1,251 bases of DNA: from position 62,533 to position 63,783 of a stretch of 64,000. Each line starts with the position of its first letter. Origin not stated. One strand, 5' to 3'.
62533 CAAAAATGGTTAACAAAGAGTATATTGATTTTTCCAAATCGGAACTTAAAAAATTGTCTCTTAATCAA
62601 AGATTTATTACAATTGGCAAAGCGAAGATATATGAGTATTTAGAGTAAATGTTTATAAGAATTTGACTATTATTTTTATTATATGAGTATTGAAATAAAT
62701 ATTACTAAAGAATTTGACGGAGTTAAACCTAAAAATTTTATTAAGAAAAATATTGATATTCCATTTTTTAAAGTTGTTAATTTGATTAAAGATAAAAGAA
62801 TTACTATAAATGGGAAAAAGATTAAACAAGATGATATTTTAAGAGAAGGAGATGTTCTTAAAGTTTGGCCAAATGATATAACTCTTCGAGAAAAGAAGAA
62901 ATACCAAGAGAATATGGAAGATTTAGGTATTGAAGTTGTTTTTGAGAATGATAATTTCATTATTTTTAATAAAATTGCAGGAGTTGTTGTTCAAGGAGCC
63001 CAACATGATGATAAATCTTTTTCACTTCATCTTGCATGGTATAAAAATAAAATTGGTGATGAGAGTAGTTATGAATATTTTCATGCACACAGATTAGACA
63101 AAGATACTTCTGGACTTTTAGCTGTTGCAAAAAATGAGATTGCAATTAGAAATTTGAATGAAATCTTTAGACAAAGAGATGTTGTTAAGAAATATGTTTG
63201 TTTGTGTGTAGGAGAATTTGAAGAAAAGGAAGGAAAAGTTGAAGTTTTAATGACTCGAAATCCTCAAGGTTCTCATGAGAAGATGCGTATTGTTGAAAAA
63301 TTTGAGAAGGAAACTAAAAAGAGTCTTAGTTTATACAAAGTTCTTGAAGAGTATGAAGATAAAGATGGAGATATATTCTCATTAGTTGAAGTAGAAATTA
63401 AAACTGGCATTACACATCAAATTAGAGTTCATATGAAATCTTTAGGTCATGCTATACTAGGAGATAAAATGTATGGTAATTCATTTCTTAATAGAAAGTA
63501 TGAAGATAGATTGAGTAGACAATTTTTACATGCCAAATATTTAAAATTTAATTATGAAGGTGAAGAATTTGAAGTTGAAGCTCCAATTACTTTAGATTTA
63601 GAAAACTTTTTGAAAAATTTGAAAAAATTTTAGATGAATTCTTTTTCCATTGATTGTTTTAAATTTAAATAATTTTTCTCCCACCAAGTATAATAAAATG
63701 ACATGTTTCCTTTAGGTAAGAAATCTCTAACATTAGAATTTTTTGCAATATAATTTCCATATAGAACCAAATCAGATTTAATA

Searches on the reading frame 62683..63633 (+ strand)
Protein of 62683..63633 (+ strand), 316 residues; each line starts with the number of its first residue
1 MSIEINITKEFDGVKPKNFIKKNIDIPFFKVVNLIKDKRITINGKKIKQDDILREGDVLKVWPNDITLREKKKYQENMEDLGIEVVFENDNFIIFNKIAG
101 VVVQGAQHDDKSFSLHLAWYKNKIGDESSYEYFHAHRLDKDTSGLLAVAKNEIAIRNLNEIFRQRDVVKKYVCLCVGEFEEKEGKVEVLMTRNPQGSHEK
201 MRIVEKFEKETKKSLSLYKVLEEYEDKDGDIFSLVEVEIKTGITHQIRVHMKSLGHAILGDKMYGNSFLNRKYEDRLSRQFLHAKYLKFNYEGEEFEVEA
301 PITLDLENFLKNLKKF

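Call 33: find_encoding_contigs(protein=window:62683-63633:+, flank=10000, max_places=4)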
Protein window:62683-63633:+ (316 aa): 2 contigs read that carry it; 1 place shown.
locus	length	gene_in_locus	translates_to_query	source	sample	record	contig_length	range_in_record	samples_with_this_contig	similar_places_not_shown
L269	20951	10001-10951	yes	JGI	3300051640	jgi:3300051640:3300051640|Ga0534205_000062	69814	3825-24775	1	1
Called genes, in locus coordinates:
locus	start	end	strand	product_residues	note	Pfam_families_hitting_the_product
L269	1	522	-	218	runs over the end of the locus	-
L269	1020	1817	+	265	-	PF07690:MFS_1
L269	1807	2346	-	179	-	PF00117:GATase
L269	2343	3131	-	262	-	PF00459:Inositol_P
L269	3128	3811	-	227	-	PF01902:Diphthami_syn_2_N, PF28410:Diphthami_syn_2_C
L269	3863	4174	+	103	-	-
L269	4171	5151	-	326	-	PF24034:DUF7343 (weak)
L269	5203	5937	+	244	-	PF01255:Prenyltransf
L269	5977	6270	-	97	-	-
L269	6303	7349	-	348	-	PF00044:Gp_dh_N, PF02800:Gp_dh_C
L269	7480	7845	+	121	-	-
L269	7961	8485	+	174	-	-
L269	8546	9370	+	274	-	PF01909:NTP_transf_2, PF18765:Polbeta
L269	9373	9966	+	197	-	-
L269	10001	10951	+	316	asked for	PF00849:PseudoU_synth_2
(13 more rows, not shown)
